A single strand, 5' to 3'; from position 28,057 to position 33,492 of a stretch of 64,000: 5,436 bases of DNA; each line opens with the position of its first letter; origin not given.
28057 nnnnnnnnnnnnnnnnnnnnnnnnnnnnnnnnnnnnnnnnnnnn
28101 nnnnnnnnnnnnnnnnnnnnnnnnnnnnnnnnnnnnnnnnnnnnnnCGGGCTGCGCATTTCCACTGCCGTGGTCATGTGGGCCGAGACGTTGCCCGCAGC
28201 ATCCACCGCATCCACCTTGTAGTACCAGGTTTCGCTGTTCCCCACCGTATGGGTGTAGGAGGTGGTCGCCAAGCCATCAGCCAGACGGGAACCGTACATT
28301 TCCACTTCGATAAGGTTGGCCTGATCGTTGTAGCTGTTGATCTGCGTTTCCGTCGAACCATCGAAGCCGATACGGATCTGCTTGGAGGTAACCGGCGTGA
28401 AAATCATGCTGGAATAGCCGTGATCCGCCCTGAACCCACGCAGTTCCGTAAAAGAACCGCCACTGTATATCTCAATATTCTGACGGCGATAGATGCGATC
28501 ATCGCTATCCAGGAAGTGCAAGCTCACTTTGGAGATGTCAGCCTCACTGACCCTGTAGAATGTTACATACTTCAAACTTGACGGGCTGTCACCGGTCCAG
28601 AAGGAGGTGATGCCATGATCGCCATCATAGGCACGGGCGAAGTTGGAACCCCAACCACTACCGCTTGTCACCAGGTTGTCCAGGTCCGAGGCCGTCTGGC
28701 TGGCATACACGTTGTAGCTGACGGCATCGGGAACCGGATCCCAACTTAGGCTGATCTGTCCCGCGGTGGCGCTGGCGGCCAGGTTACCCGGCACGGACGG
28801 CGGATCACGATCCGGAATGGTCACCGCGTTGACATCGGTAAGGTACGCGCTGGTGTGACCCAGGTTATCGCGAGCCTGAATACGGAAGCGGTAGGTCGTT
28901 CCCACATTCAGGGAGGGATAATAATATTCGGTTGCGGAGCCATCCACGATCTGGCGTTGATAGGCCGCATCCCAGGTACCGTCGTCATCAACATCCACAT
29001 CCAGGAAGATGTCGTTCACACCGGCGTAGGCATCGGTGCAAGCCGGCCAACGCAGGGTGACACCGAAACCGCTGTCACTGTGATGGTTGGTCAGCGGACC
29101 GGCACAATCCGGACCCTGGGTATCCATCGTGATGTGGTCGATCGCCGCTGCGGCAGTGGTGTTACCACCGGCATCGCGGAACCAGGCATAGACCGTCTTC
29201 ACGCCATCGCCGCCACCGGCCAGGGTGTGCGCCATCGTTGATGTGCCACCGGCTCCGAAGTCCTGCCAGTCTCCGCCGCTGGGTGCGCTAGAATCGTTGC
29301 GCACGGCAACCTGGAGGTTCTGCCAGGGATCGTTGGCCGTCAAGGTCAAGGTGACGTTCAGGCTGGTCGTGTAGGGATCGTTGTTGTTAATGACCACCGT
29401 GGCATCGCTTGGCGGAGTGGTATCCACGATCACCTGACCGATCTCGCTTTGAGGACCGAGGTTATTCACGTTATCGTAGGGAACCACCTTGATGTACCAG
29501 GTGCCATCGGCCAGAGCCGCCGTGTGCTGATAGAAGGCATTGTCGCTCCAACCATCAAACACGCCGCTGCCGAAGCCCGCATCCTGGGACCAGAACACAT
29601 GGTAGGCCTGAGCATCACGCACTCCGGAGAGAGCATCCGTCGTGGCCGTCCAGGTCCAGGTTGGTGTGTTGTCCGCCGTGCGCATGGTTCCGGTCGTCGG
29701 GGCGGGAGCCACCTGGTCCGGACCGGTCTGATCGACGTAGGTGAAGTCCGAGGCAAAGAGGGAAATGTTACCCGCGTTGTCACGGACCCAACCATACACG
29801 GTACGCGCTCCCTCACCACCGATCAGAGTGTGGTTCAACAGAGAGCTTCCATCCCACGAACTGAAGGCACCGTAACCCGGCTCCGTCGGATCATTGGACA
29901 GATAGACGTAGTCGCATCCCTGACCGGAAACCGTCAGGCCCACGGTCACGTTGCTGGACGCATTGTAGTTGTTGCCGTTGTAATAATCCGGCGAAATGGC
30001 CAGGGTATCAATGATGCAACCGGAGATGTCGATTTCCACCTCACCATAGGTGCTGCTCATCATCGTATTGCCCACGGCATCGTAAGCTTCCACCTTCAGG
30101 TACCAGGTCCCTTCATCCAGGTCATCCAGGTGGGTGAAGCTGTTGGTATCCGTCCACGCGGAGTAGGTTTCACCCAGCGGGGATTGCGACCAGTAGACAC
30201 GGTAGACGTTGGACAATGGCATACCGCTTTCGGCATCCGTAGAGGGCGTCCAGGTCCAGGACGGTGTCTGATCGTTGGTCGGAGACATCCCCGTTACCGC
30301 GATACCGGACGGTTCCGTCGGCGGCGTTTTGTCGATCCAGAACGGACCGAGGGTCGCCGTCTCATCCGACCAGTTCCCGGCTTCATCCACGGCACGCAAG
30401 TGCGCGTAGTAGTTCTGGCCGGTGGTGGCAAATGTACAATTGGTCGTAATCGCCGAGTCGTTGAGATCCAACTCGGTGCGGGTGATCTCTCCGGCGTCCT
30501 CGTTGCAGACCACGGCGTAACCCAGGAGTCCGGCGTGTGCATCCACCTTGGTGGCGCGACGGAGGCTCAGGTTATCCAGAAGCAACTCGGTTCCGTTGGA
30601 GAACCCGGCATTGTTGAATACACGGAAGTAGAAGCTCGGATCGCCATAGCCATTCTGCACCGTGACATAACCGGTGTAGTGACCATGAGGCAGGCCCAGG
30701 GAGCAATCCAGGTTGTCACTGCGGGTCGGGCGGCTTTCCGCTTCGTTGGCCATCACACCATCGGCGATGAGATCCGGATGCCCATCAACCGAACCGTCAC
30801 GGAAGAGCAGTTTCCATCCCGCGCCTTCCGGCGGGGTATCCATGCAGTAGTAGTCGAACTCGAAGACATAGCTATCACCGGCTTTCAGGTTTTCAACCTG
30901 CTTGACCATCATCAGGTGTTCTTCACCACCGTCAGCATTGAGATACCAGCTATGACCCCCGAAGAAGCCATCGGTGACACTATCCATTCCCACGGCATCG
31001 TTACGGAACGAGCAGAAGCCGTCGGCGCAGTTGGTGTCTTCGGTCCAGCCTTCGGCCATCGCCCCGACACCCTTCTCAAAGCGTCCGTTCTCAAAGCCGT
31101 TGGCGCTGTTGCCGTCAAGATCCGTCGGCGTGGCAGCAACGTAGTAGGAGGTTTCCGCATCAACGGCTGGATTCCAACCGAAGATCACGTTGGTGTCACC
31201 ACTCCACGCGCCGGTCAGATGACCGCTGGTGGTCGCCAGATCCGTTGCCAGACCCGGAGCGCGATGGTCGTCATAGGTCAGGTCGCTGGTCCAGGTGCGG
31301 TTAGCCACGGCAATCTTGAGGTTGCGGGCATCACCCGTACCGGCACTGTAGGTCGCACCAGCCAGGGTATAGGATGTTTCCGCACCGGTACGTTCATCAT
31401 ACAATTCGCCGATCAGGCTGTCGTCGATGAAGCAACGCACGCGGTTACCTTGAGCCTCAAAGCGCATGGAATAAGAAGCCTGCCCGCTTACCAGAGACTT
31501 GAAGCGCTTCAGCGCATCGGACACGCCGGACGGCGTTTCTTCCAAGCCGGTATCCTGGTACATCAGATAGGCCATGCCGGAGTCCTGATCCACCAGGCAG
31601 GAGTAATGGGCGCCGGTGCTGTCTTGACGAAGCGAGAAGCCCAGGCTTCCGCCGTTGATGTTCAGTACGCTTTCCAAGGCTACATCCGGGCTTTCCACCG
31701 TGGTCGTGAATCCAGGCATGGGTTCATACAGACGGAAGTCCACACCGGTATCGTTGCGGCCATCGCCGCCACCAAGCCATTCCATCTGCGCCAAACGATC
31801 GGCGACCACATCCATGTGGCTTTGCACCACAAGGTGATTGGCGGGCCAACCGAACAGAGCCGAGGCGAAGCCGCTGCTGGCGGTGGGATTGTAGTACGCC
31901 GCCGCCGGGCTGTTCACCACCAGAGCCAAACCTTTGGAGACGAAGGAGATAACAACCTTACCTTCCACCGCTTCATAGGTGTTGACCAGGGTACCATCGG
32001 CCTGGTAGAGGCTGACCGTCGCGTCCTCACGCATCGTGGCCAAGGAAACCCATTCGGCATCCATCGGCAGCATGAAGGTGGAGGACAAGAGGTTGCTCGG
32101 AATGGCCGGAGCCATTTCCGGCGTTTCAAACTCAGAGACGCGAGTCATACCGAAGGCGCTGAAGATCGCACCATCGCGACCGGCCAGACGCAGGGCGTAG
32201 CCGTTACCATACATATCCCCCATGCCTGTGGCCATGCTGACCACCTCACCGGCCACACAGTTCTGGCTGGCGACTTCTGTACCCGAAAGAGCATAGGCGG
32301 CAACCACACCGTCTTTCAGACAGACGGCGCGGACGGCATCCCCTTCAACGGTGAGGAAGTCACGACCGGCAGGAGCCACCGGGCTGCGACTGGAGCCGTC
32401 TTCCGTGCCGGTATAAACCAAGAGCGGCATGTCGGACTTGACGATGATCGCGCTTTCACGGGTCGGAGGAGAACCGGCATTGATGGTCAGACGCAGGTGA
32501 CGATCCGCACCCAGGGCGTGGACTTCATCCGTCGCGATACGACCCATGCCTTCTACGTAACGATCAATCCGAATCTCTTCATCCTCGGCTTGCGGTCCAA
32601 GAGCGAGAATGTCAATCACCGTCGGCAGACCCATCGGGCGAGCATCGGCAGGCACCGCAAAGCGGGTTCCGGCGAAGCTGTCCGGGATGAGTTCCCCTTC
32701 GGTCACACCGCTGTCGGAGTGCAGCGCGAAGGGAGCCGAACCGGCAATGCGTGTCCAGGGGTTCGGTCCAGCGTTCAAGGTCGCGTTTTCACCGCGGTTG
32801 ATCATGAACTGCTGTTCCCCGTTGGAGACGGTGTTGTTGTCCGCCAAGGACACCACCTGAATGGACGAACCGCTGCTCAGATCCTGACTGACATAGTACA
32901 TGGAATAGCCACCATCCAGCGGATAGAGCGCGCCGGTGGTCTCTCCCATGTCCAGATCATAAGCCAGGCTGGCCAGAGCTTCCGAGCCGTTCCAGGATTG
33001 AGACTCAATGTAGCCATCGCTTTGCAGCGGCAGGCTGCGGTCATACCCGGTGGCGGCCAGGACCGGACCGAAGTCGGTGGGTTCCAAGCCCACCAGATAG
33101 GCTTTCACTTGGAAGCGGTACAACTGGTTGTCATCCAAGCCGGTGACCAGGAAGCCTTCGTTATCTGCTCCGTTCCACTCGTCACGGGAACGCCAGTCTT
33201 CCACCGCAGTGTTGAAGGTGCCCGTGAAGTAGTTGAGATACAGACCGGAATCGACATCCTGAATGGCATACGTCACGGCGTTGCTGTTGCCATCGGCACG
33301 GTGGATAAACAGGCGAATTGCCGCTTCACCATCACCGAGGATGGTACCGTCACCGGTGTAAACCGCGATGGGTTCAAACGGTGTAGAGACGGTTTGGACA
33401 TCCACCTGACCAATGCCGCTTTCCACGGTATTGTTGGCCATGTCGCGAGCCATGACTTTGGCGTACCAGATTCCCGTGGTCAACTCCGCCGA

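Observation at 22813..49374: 26.6-kb single ORF encoding an ~8,850-aa secreted giant protein with unusual modular content and an FGE-like C-terminus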

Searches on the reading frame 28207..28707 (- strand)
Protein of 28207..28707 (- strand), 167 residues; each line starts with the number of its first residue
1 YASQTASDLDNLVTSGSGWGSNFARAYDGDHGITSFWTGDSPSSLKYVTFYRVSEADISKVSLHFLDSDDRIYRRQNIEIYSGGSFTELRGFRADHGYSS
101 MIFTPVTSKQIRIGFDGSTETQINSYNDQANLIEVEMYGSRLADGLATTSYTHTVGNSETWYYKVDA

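Call 41: search_protein_families(library=pfam, proteins=[window:28207-28707:-], max_evalue=1)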
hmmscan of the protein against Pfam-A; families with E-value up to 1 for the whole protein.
window:28207-28707:- (167 aa): 0 families

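Call 51: search_protein_families(library=ncbifam, proteins=[window:28207-28707:-], max_evalue=0.1)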
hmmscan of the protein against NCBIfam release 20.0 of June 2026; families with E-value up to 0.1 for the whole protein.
window:28207-28707:- (167 aa): 0 families

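Call 82: search_solved_structures(query=A3, max_evalue=1)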
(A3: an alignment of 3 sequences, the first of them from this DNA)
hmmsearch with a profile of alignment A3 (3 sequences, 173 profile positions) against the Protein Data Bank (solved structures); distinct sequences matched with E-value up to 1: 1.
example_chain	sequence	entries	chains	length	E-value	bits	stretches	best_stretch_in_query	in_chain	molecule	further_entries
3q5t_A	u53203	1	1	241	0.36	14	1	19-117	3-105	TCR N30 beta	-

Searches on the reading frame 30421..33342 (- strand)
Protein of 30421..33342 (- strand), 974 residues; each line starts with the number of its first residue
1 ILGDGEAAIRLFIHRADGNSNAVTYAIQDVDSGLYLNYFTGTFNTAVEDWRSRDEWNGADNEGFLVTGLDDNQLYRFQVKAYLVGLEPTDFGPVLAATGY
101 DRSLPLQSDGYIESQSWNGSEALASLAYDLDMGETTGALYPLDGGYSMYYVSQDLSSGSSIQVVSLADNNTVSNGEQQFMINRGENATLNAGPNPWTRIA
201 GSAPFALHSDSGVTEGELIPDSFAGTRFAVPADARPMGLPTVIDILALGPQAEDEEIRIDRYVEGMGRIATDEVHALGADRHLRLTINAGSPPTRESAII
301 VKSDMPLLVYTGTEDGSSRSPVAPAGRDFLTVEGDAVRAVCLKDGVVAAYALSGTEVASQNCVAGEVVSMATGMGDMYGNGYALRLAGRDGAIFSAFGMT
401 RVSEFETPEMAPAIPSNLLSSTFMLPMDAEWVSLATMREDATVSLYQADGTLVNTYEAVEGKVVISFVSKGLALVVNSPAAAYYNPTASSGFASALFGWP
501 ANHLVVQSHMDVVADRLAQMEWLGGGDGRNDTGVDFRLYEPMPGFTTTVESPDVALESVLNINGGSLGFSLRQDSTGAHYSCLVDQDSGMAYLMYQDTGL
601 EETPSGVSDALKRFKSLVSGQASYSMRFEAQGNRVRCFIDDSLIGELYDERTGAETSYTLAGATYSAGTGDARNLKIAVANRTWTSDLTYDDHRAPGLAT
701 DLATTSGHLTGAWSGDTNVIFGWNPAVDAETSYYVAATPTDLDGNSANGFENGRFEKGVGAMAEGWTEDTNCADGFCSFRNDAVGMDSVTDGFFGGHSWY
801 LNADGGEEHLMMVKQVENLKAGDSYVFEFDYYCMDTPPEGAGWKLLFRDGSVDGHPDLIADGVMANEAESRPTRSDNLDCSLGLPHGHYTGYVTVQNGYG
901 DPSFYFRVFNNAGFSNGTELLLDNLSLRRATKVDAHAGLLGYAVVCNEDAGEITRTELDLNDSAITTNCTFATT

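Call 41: search_protein_families(library=pfam, proteins=[window:30421-33342:-], max_evalue=1)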
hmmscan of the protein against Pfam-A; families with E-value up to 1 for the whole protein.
window:30421-33342:- (974 aa): 0 families

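Call 51: search_protein_families(library=ncbifam, proteins=[window:30421-33342:-], max_evalue=0.1)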
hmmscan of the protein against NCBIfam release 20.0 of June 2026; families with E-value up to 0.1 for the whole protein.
window:30421-33342:- (974 aa): 0 families

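Call 101: predict_structure(alignment_id=A6)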
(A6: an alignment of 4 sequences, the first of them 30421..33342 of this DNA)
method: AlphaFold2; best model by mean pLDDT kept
length: 974 residues; sequences in the alignment: 4
mean_pLDDT: 46.2   pTM: 0.35
mean pLDDT of the five models: 46.2, 42.9, 42.0, 41.1, 38.7
residues with pLDDT >= 90: 0; 70-90: 121; 50-70: 303; < 50: 550
segments of 3 or more residues with pLDDT < 50: 1-6, 15-19, 86-111, 117-119, 129-224, 234-238, 249-254, 268-272, 276-280, 290-294, 372-380, 398-410, 448-450, 487-492, 498-568, 570-577, 586-590, 597-625, 650-798, 851-877, 881-884, 897-901, 930-974
pLDDT, mean of each block of 10 residues (from residue 1): 44 53 77 81 81 74 68 63 56 29 39 52 52 28 26 27 34 39 46 40 44 35 56 53 61 58 57 48 62 60 65 57 67 62 70 70 70 38 65 48 38 62 58 76 64 71 67 70 59 50 25 27 23 22 22 31 37 47 49 47 27 36 47 55 53 41 32 23 21 21 20 22 22 21 24 21 22 28 24 39 61 60 60 58 58 38 25 39 52 52 60 58 57 27 27 29 28 25
secondary structure, 60 per line:
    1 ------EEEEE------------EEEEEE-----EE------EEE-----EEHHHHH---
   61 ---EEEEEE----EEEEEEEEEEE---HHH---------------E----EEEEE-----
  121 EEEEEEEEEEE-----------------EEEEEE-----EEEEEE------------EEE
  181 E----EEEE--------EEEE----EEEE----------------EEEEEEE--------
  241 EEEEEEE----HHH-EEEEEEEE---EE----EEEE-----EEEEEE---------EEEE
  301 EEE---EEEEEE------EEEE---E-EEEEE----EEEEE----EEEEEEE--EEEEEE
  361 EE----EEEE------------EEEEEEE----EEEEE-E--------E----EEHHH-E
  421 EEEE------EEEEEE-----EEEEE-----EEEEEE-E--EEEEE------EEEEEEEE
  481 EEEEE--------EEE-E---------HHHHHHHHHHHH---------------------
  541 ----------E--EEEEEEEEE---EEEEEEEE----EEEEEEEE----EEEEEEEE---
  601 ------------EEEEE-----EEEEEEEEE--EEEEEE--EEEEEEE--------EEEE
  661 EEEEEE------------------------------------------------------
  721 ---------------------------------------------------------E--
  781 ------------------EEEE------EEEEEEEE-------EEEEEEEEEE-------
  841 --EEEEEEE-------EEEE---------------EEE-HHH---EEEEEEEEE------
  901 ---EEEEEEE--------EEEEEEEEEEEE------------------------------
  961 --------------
elements in order (helices of 4 or more, strands of 3 or more residues): E7-11 E24-29 E43-45 H53-57 E64-69 E74-84 E111-115 E121-131 E149-154 E160-165 E178-181 E186-189 E198-201 E206-209 E226-232 E241-247 E256-263 E273-276 E282-287 E297-303 E307-312 E319-322 E328-332 E337-341 E346-352 E355-362 E367-370 E383-389 E394-398 E420-424 E431-436 E442-446 E452-457 E462-466 E473-485 E494-496 H508-519 E554-562 E566-573 E578-585 E590-597 E613-617 E623-631 E634-639 E642-648 E657-666 E799-802 E809-816 E824-833 E843-849 E857-860 E876-878 E886-894 E904-910 E919-930

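Call 103: fold_search(model_id=the predicted structure, library=pdb)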
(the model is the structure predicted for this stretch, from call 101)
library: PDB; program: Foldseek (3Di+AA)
matches with E <= 10: 705; with E <= 0.001: 2
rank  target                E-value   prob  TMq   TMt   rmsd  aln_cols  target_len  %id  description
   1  7c7u_B                1.0e-05  0.80  0.08  0.12  28.4       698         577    7  Biofilm associated protein - BSP domain (released 2021-05-12)
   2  7c7u_A                1.3e-05  0.77  0.08  0.12  28.4       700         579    7  Biofilm associated protein - BSP domain (released 2021-05-12)
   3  8ziy_A                2.6e-03  0.20  0.07  0.10  29.3       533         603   10  trypsinogen-EP-E574A (released 2025-05-21)
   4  5ezr                  2.9e-03  0.28  0.06  0.07  21.3       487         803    6  Crystal Structure of PVX_084705 bound to compound (released 2017-05-10)
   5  6yf6_B                7.2e-03  1.00  0.09  0.52   8.3       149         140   13  EclA C-terminal domain; sugar-binding protein (released 2021-04-07)
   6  8zj4_A                1.4e-02  0.09  0.07  0.09  30.9       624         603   10  trypsinogen-EP-N619A (released 2025-05-21)
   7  2zey_B                1.8e-02  1.00  0.10  0.56   5.0       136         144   11  Family 16 carbohydrate binding module (released 2008-03-04)
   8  6qdi                  1.8e-02  0.25  0.07  0.18  18.3       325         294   10  anti-sigma factor domain-containing protein from Clostridium clariflavum (released 2019-06-12)
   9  9h5b_BG               2.0e-02  0.11  0.06  0.11  52.9       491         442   11  Tail fibre of Haloferax tailed virus 1 (released 2025-08-27)
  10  8ad2_G                2.1e-02  0.97  0.08  0.40   8.9       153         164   14  Tobacco lectin Nictaba in complex with triacetylchitotriose (released 2023-01-18)
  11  6yf6_A                2.5e-02  1.00  0.09  0.52   8.6       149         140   13  EclA C-terminal domain; sugar-binding protein (released 2021-04-07)
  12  8zqf                  2.5e-02  0.95  0.09  0.35  12.1       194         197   14  Crystal structure of a novel alginate-binding carbohydrate binding module (released 2024-06-12)
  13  6qe7_B                2.6e-02  0.30  0.06  0.19  18.7       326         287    8  anti-sigma factor domain-containing protein (released 2019-06-12)
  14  6qe7_A                2.7e-02  0.35  0.07  0.20  18.4       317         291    8  anti-sigma factor domain-containing protein (released 2019-06-12)
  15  8ad2_A                3.2e-02  0.95  0.08  0.38  10.3       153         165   14  Tobacco lectin Nictaba in complex with triacetylchitotriose (released 2023-01-18)
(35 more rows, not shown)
